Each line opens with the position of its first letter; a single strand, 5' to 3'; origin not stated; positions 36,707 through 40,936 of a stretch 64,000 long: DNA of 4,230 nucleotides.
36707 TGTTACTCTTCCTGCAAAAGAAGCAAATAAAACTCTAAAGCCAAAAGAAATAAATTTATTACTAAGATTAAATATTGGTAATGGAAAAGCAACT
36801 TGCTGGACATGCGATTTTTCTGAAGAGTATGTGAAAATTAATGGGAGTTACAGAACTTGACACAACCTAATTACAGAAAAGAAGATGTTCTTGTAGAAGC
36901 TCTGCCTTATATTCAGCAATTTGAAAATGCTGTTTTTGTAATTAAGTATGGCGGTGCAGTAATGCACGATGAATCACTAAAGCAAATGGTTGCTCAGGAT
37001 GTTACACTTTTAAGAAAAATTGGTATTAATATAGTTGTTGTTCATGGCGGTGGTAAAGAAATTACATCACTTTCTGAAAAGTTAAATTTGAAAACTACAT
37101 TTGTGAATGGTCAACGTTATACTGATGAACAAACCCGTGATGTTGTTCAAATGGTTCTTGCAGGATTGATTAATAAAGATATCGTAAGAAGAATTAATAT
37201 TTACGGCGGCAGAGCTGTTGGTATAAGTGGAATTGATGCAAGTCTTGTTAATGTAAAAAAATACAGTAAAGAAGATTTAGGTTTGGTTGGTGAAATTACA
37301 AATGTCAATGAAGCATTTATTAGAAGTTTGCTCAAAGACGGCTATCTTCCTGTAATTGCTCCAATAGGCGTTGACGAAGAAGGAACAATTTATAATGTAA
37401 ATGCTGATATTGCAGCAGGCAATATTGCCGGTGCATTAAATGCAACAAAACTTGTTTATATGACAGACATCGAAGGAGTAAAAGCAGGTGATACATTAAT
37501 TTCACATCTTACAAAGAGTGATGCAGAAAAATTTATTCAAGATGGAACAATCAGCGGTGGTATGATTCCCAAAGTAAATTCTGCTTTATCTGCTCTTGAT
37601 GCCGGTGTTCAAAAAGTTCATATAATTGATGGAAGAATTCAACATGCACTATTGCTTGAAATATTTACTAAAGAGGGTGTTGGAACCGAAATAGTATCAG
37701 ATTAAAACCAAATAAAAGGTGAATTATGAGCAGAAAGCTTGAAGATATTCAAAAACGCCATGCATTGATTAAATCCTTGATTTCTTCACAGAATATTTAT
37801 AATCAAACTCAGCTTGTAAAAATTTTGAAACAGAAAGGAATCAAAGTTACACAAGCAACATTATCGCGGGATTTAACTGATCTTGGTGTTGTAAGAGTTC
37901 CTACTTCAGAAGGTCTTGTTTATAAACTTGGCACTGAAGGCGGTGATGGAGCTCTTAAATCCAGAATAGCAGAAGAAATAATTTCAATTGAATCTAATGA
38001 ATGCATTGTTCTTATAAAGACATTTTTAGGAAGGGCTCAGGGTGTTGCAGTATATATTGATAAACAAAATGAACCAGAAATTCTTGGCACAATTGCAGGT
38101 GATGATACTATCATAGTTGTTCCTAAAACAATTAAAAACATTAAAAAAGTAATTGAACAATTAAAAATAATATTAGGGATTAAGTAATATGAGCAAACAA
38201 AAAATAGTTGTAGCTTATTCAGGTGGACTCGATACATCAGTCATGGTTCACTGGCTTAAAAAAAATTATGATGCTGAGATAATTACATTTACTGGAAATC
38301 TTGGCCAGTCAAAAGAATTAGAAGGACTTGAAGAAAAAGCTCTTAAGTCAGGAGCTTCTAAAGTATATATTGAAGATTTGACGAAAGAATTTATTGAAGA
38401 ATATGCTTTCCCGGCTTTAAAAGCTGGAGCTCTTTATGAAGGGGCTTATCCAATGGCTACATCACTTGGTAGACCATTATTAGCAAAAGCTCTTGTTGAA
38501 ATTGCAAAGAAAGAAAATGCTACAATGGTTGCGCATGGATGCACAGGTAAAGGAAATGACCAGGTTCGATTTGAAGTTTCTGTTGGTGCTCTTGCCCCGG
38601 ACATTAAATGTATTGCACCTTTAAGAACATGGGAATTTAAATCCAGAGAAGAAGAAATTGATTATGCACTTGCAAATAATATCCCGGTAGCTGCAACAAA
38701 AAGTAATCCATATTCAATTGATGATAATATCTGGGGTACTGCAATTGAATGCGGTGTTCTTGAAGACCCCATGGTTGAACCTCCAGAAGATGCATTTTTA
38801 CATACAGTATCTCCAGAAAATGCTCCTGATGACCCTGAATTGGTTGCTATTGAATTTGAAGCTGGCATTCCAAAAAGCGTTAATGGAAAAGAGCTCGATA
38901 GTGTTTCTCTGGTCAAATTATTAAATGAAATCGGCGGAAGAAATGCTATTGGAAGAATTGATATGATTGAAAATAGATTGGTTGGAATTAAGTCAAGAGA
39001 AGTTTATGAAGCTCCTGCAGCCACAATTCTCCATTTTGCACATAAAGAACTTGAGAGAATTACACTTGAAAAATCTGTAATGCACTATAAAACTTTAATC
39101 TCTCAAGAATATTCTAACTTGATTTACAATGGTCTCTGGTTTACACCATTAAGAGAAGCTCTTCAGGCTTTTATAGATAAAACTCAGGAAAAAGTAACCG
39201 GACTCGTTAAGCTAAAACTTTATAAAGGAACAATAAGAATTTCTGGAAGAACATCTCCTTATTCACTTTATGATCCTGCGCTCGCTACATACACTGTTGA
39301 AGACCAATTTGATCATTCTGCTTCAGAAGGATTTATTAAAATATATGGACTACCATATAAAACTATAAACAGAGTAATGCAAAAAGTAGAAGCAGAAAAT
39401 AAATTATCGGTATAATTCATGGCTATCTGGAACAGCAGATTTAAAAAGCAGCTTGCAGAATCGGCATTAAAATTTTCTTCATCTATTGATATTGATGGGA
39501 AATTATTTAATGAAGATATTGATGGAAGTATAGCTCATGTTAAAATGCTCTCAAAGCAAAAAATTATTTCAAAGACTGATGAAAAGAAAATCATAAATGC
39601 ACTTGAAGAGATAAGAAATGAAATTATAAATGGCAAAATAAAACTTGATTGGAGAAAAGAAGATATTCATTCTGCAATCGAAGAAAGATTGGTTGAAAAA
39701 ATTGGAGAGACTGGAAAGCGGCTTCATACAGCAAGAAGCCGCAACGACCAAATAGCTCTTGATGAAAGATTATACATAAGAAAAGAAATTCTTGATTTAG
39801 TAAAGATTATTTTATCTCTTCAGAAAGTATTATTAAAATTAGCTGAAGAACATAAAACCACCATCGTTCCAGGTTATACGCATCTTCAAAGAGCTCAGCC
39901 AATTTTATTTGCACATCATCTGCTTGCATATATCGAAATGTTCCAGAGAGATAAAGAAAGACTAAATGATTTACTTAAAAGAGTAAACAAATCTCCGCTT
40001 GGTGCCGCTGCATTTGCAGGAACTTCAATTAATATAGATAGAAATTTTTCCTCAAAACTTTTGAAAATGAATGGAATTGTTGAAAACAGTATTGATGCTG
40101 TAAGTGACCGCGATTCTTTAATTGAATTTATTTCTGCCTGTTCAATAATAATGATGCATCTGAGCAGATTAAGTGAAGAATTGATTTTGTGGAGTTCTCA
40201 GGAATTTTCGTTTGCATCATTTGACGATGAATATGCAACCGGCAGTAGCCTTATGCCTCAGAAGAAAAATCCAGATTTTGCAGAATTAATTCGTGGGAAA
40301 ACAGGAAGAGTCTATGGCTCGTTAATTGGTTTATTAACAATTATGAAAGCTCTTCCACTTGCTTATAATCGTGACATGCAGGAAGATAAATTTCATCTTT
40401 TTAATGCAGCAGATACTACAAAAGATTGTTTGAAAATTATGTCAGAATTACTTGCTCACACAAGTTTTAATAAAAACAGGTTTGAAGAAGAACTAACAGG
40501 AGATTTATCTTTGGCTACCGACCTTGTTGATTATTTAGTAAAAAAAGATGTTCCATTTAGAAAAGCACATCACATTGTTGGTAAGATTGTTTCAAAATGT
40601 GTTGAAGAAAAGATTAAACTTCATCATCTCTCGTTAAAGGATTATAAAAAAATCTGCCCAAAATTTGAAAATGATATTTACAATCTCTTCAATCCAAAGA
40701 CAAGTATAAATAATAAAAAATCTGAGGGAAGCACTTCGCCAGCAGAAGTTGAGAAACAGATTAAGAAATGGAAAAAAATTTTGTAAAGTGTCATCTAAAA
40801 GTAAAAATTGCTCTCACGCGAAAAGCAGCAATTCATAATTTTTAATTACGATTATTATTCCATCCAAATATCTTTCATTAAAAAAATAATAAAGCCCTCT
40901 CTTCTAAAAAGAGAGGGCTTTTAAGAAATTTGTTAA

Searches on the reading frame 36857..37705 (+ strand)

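Call 58: search_protein_families(library=ncbifam, proteins=[window:36857-37705:+], max_evalue=1e-10)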
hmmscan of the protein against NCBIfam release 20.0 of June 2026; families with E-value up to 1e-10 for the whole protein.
window:36857-37705:+ (282 aa): 9 families
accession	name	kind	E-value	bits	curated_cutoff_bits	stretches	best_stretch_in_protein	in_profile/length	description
TIGR00761.1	argB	equivalog_domain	2.5e-75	253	151.3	1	27-256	2-231/231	acetylglutamate kinase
NF003641.0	PRK05279.1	equivalog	6.1e-40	137.4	344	1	12-281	13-291/441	amino-acid N-acetyltransferase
NF010659.0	PRK14058.1-1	equivalog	1.2e-38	132.8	223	1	27-266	2-256/267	[LysW]-aminoadipate kinase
NF010662.0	PRK14058.1-4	equivalog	1.2e-37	129.5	194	1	27-267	2-252/264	[LysW]-aminoadipate/[LysW]-glutamate kinase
TIGR01890.1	N-Ac-Glu-synth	equivalog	1.3e-36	126.4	202.85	1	12-281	5-279/429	amino-acid N-acetyltransferase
NF003387.0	PRK04531.1-2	equivalog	1.2e-35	122.9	426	1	26-279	38-286/441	acetylglutamate kinase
NF010661.0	PRK14058.1-3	equivalog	1.3e-32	113.1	251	1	27-278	3-269/283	acetylglutamate/acetylaminoadipate kinase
NF003386.0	PRK04531.1-1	equivalog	9.8e-26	90.6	417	1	26-278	43-290/442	acetylglutamate kinase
NF010660.0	PRK14058.1-2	equivalog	6.3e-18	65.5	241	1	28-259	3-241/249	[LysW]-aminoadipate/[LysW]-glutamate kinase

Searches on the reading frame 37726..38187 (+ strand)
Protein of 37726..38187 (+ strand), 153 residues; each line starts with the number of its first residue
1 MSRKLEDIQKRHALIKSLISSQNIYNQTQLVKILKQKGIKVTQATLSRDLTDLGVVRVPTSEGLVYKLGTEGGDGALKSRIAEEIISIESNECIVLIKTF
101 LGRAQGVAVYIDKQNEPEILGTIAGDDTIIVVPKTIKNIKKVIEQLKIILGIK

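Call 58: search_protein_families(library=ncbifam, proteins=[window:37726-38187:+], max_evalue=1e-10)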
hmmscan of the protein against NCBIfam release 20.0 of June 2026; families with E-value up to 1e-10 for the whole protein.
window:37726-38187:+ (153 aa): 5 families
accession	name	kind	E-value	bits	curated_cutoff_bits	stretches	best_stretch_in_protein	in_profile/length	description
TIGR01529.1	argR_whole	equivalog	2.6e-39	134.5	130.45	1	10-149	2-145/146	arginine repressor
NF003281.1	PRK04280.1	equivalog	2.1e-29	102.6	182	1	10-147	4-145/148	transcriptional regulator AhrC/ArgR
NF002880.0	PRK03341.1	equivalog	8.2e-29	100.4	200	1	10-136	17-153/170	arginine repressor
NF001680.0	PRK00441.1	equivalog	2e-27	96.2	184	1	10-149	4-147/150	arginine repressor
NF003457.0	PRK05066.1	equivalog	5.2e-26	91.1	194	1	12-149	11-151/156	transcriptional regulator ArgR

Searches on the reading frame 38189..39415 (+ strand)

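Call 8: search_protein_families(library=ncbifam, proteins=[window:38189-39415:+])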
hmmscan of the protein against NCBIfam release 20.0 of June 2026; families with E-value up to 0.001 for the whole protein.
window:38189-39415:+ (408 aa): 7 families
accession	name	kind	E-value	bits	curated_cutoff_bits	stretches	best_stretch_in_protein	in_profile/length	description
NF001770.0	PRK00509.1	equivalog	7.6e-183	608.1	334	1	2-397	3-398/401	argininosuccinate synthase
TIGR00032.1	argG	equivalog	4.9e-156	520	268.2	1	5-397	1-393/394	argininosuccinate synthase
NF010392.0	PRK13820.1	equivalog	9.5e-137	456.2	512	1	3-399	2-394/395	argininosuccinate synthase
NF003385.0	PRK04527.1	equivalog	7.2e-69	232.3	603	1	1-400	1-399/401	argininosuccinate synthase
NF038212.1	argG_rel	exception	5.1e-56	190.1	425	1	3-356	14-363/381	argininosuccinate synthase-related protein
NF003779.0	PRK05370.1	equivalog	6e-48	163.8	657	1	3-363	11-384/448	argininosuccinate synthase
NF011155.0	PRK14561.1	equivalog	0.00036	20.3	207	0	5-77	2-71/195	hypothetical protein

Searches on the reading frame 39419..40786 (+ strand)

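Call 8: search_protein_families(library=ncbifam, proteins=[window:39419-40786:+])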
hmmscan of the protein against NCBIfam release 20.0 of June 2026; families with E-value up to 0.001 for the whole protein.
window:39419-40786:+ (455 aa): 19 families
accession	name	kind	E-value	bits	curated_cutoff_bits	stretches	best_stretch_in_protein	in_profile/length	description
TIGR00838.1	argH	equivalog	3e-184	613.3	279.5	1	3-453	1-452/455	argininosuccinate lyase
NF008964.0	PRK12308.1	equivalog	6.3e-151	503.8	657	1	1-453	1-454/624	argininosuccinate lyase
NF002563.0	PRK02186.1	subfamily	9.5e-65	219.3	625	1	34-398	442-808/890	argininosuccinate lyase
NF052535.1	CoM_syn_XcbC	exception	7.8e-63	212.9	575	1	18-452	24-462/495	2-phosphosulfolactate phosphatase XcbC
NF005218.0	PRK06705.1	equivalog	3.1e-62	211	883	1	38-453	46-469/502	argininosuccinate lyase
NF005000.0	PRK06389.1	equivalog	6e-45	154.1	388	1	1-392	1-384/434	argininosuccinate lyase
TIGR00928.1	purB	equivalog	5.7e-27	94.6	326.2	1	43-433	33-428/436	adenylosuccinate lyase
NF008909.0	PRK12273.1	subfamily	9.4e-23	80.8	510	1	104-406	139-452/474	aspartate ammonia-lyase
NF052536.2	CoM_syn_XcbD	exception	5.8e-19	68.1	600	1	129-431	128-433/443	3-sulfopropionylcysteine synthase XcbD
TIGR00839.1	aspA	equivalog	7.9e-18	64.6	681.2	1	103-301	133-340/468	aspartate ammonia-lyase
NF006500.1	PRK08937.2-4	subfamily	1.2e-17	63.9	626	1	115-429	114-431/448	adenylosuccinate lyase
TIGR02426.1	protocat_pcaB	equivalog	2.4e-17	62.9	355.75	1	97-307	88-297/338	3-carboxy-cis,cis-muconate cycloisomerase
NF006554.0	PRK09053.1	equivalog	4.5e-17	62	595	1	99-426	100-430/453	3-carboxy-cis,cis-muconate cycloisomerase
NF011092.0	PRK14515.1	subfamily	3e-13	49.4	876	1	104-300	143-348/479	aspartate ammonia-lyase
NF004631.0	PRK05975.1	equivalog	6.6e-12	45.1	371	1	45-291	45-288/352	3-carboxy-cis,cis-muconate cycloisomerase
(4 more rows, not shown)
